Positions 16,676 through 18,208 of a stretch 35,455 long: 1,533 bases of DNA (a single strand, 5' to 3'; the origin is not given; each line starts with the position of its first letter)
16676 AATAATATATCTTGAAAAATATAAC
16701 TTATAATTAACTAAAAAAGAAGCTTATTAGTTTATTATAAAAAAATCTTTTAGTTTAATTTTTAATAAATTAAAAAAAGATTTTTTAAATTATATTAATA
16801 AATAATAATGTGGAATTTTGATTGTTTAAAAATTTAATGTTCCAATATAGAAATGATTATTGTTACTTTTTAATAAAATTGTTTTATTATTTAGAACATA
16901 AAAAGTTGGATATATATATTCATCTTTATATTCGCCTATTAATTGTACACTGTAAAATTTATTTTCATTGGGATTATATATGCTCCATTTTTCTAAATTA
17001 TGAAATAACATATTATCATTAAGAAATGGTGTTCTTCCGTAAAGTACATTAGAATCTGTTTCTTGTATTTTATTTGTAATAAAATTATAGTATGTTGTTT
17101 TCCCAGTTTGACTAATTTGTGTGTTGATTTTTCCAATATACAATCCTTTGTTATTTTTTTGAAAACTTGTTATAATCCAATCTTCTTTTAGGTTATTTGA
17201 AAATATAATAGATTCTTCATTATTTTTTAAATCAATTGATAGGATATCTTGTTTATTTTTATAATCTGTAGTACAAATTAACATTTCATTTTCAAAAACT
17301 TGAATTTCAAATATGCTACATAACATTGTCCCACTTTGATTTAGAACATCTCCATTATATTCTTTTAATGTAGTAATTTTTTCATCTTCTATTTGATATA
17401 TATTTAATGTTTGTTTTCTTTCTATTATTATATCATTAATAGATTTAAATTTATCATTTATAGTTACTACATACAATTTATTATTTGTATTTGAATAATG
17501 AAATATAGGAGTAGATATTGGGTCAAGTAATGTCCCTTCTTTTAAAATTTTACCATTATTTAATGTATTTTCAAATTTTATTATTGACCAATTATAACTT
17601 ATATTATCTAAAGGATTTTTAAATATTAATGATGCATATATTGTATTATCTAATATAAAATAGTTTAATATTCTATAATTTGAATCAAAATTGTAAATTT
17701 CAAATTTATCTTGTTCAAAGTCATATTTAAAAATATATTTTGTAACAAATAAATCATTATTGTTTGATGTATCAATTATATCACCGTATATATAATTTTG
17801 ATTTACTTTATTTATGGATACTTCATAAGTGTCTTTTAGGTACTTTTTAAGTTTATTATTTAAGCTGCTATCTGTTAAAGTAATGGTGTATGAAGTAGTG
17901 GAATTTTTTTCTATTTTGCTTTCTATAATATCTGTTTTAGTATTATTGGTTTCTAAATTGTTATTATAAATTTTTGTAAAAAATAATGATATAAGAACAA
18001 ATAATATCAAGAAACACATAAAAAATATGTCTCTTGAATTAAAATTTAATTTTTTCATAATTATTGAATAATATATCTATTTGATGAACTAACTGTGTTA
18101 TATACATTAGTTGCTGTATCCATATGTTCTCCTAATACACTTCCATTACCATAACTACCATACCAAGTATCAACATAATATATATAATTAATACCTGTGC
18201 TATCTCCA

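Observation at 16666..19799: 3.1-kb opposite-strand insertion flanked by perfect 34-bp direct repeats that duplicate a gene end and a promoter -35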

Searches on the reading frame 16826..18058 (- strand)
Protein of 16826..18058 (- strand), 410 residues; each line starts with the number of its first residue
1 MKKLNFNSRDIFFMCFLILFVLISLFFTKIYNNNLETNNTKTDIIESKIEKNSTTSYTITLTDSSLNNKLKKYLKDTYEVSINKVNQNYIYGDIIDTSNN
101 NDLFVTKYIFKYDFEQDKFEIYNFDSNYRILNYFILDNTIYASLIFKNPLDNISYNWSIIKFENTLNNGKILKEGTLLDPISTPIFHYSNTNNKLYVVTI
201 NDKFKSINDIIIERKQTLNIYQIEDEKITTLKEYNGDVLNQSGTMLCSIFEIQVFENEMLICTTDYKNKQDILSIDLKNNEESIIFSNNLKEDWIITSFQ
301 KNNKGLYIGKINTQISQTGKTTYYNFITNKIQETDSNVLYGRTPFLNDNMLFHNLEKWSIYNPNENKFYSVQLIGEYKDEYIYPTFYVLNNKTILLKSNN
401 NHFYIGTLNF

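Call 9: search_protein_families(library=pfam, proteins=[window:16826-18058:-], max_evalue=0.01)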
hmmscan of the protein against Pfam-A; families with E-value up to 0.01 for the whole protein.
window:16826-18058:- (410 aa): 0 families

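Call 10: search_protein_families(library=ncbifam, proteins=[window:16826-18058:-], max_evalue=0.01)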
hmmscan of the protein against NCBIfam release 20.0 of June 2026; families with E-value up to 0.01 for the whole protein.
window:16826-18058:- (410 aa): 0 families

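Call 19: find_homologous_proteins(query=window:16826-18058:-)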
Query window:16826-18058:- (410 aa): 15 proteins with E <= 0.001 among 4391 candidates.
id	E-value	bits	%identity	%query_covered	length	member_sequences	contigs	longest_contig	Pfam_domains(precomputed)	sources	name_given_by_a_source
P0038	1.1e-250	849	100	97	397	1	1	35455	-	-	-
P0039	1.7e-177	608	72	100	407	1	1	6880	-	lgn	-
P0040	2.4e-175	601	68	100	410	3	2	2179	-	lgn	-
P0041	6.5e-168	577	71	91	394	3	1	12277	-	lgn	-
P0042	4.5e-160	551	64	100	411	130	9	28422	-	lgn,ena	-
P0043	3.8e-159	548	65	100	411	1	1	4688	-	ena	-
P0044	4.6e-158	544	64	100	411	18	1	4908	-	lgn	-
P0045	1.9e-127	444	54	100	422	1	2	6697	-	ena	-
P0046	3.8e-105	370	52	87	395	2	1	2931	-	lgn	-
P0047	1.0e-103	365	62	71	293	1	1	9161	-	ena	-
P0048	4.4e-101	357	62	69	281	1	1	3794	-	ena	-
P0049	1.9e-93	332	45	92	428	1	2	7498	-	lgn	-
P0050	2.5e-93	331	46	86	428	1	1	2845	-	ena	-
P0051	4.0e-82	294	65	50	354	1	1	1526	-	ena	-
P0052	2.4e-33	134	62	27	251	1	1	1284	-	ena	-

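Call 60: predict_structure(alignment_id=A2)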
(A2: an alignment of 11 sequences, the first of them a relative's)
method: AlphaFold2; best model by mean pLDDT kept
length: 397 residues; sequences in the alignment: 11
mean_pLDDT: 85.2   pTM: 0.80
mean pLDDT of the five models: 85.2, 84.7, 83.5, 83.3, 82.6
residues with pLDDT >= 90: 216; 70-90: 135; 50-70: 21; < 50: 25
segments of 3 or more residues with pLDDT < 50: 15-39
pLDDT, mean of each block of 10 residues (from residue 1): 65 51 28 35 86 92 86 91 82 94 94 92 92 90 96 93 93 92 95 92 96 94 94 88 93 94 92 93 90 90 86 90 67 80 83 88 87 87 89 90
secondary structure, 60 per line:
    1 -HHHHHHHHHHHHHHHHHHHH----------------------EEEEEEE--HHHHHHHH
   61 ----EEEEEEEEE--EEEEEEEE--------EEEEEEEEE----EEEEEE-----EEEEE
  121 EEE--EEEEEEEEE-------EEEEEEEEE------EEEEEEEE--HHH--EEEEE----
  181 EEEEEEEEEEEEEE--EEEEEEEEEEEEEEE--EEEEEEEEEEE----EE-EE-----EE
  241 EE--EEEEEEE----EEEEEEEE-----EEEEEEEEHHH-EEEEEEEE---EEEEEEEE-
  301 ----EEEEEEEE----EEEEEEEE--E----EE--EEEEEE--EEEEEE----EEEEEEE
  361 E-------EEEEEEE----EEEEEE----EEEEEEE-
elements in order: H2-21 E44-50 H53-60 E65-73 E76-83 E92-100 E105-110 E116-123 E126-134 E142-150 E157-164 E172-176 E181-194 E197-211 E214-224 E239-242 E245-251 E256-263 E269-276 E281-288 E292-299 E305-312 E317-324 E336-341 E344-349 E354-361 E369-375 E380-385 E390-396
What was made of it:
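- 16826..18058 (-): Gene 3: a 410-aa protein (397 aa from a later start codon) with an N-terminal TM helix and an all-beta propeller domain. AF2 pLDDT is 85 (call 60).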

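Call 62: fold_search(model_id=the predicted structure, library=pdb)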
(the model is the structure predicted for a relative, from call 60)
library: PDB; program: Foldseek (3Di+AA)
matches with E <= 10: 1191; with E <= 0.001: 473
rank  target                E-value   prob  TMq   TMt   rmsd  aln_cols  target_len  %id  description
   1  7t1y_B                1.5e-08  1.00  0.40  0.37  11.7       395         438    8  Structure of the Fbw7-Skp1-MycCdegron complex (released 2022-02-16)
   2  6g6m                  2.7e-08  1.00  0.45  0.53   8.1       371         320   11  Crystal structure of the computationally designed Tako8 protein in P42212 (released 2018-11-28)
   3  9t8y_A                2.8e-08  1.00  0.45  0.50   6.7       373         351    9  Crystal structure of beta-TrCP bound by monophosphorylated NRF2 degron peptide. (released 2026-04-08)
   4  6y7o_A                3.6e-08  1.00  0.45  0.53   8.0       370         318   11  The complex between the eight-bladed symmetrical designer protein Tako8 and the silicotungstic acid Keggin (STA) (released 2020-12-16)
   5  6wnx_G                6.7e-08  1.00  0.46  0.46   6.5       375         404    9  FBXW11-SKP1 in complex with a pSer33/pSer37 Beta-Catenin peptide (released 2020-05-06)
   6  6m92_A                8.2e-08  1.00  0.44  0.43   6.9       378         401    9  Monophosphorylated pSer33 b-Catenin peptide, b-TrCP/Skp1, NRX-2663 ternary complex (released 2019-04-03)
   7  9tg7_A                9.0e-08  1.00  0.45  0.49   6.7       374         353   10  Crystal structure of beta-TrCP bound by monophosphorylated WEE1 degron peptide (released 2026-04-08)
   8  9t9w_A                9.9e-08  1.00  0.45  0.49   6.7       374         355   10  Crystal structure of beta-TrCP bound by diphosphorylated I-kappa-B-alpha degron peptide (released 2026-04-08)
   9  2ovq_B                1.1e-07  1.00  0.40  0.36  10.9       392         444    8  Structure of the Skp1-Fbw7-CyclinEdegC complex (released 2007-04-24)
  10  6wnx_D                1.3e-07  1.00  0.46  0.46   6.5       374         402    9  FBXW11-SKP1 in complex with a pSer33/pSer37 Beta-Catenin peptide (released 2020-05-06)
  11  6m93_A                1.4e-07  1.00  0.44  0.44   6.8       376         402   10  Monophosphorylated pSer33 b-Catenin peptide, b-TrCP/Skp1, NRX-1933 ternary complex (released 2019-04-03)
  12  6wnx_A                1.8e-07  1.00  0.46  0.45   6.6       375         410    9  FBXW11-SKP1 in complex with a pSer33/pSer37 Beta-Catenin peptide (released 2020-05-06)
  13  9tdz_A                1.8e-07  1.00  0.45  0.49   6.7       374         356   10  Crystal structure of beta-TrCP bound by diphosphorylated claspin degron peptide (released 2026-04-08)
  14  9djx_B                2.0e-07  1.00  0.48  0.27   7.0       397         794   11  Ternary complex structure of Cereblon-DDB1 bound to WIZ(ZF7) and the molecular glue WIZ-6 (released 2024-11-27)
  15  7zn7_A                2.5e-07  1.00  0.51  0.29   6.4       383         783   10  Cryo-EM structure of RCMV-E E27 bound to human DDB1 (deltaBPB) and rat STAT2 CCD (released 2022-11-09)
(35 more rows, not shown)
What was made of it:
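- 16826..18058 (-): Foldseek finds WD40-like propellers at TM about 0.45-0.5 (call 62).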

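Call 66: search_protein_families(library=phrogs, proteins=[window:16826-18058:-], max_evalue=0.001)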
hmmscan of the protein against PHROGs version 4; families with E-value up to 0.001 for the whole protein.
window:16826-18058:- (410 aa): 0 families

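Call 67: search_protein_families(library=padloc, proteins=[window:16826-18058:-], max_evalue=0.001)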
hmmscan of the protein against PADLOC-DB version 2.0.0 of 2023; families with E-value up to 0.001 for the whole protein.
window:16826-18058:- (410 aa): 0 families
